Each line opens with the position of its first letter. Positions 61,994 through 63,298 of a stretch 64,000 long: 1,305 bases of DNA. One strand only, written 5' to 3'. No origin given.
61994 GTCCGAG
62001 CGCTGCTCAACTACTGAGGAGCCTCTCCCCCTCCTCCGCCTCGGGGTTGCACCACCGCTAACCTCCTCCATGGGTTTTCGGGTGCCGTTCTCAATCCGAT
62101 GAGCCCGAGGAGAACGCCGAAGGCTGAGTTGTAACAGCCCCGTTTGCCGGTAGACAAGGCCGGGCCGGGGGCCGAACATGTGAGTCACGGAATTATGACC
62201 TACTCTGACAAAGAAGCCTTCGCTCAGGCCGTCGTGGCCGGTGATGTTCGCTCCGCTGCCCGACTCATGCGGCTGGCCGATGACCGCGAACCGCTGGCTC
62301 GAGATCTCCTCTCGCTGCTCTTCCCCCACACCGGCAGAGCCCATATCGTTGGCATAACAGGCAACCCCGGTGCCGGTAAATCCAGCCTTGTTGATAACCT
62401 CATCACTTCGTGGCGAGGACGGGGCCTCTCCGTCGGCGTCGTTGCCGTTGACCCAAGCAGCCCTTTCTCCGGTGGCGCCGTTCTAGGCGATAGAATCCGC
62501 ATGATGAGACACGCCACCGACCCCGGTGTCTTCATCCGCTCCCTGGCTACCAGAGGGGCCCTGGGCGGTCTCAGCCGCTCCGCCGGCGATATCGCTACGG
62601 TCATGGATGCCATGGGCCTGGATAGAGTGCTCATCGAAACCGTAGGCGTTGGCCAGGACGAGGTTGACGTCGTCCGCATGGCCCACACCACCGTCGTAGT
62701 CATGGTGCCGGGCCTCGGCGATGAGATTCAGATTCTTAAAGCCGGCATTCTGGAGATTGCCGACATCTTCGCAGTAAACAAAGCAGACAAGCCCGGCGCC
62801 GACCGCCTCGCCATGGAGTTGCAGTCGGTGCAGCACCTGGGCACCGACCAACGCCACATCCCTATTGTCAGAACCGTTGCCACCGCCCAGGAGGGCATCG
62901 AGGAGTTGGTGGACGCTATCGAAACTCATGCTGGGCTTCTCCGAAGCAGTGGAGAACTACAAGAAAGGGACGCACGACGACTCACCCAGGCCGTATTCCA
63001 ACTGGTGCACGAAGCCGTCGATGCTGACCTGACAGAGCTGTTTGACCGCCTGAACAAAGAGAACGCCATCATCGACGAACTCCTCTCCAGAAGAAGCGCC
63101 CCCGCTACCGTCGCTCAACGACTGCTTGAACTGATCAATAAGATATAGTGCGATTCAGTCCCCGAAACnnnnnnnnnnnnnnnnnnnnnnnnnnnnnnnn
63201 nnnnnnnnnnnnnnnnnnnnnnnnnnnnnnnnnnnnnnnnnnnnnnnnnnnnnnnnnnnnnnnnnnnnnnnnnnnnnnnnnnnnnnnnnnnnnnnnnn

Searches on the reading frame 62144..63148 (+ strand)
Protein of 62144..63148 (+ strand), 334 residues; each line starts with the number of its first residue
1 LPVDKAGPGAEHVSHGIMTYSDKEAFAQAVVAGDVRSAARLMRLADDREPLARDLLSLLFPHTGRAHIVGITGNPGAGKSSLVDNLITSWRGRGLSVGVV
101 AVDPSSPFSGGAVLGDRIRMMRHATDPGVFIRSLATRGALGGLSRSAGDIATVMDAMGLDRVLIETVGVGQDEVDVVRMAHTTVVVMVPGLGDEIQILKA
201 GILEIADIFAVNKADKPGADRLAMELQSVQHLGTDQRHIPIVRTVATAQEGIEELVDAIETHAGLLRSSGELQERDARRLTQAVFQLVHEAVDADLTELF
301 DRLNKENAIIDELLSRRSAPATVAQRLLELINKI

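Call 22: search_protein_families(library=pfam, proteins=[window:62144-63148:+])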
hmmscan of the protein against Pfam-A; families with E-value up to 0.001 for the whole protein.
window:62144-63148:+ (334 aa): 4 families
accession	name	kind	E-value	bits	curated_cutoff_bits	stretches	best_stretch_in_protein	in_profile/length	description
PF03308.22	MeaB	-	3.2e-90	302.3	23.1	1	39-294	2-266/273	Methylmalonyl Co-A mutase-associated GTPase MeaB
PF00009.33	GTP_EFTU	-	1.4e-06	28.5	26.5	0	202-262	119-185/188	Elongation factor Tu GTP binding domain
PF13191.12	AAA_16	-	0.00021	22.3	32.6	1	48-96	5-54/167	AAA ATPase domain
PF02492.25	cobW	-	0.00022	21.3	20.7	0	68-223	2-162/180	CobW/HypB/UreG, nucleotide-binding domain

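Call 48: find_encoding_contigs(protein=window:62144-63148:+, flank=10000, max_places=2)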
Protein window:62144-63148:+ (334 aa): no gene with exactly this product is on record in the collection.
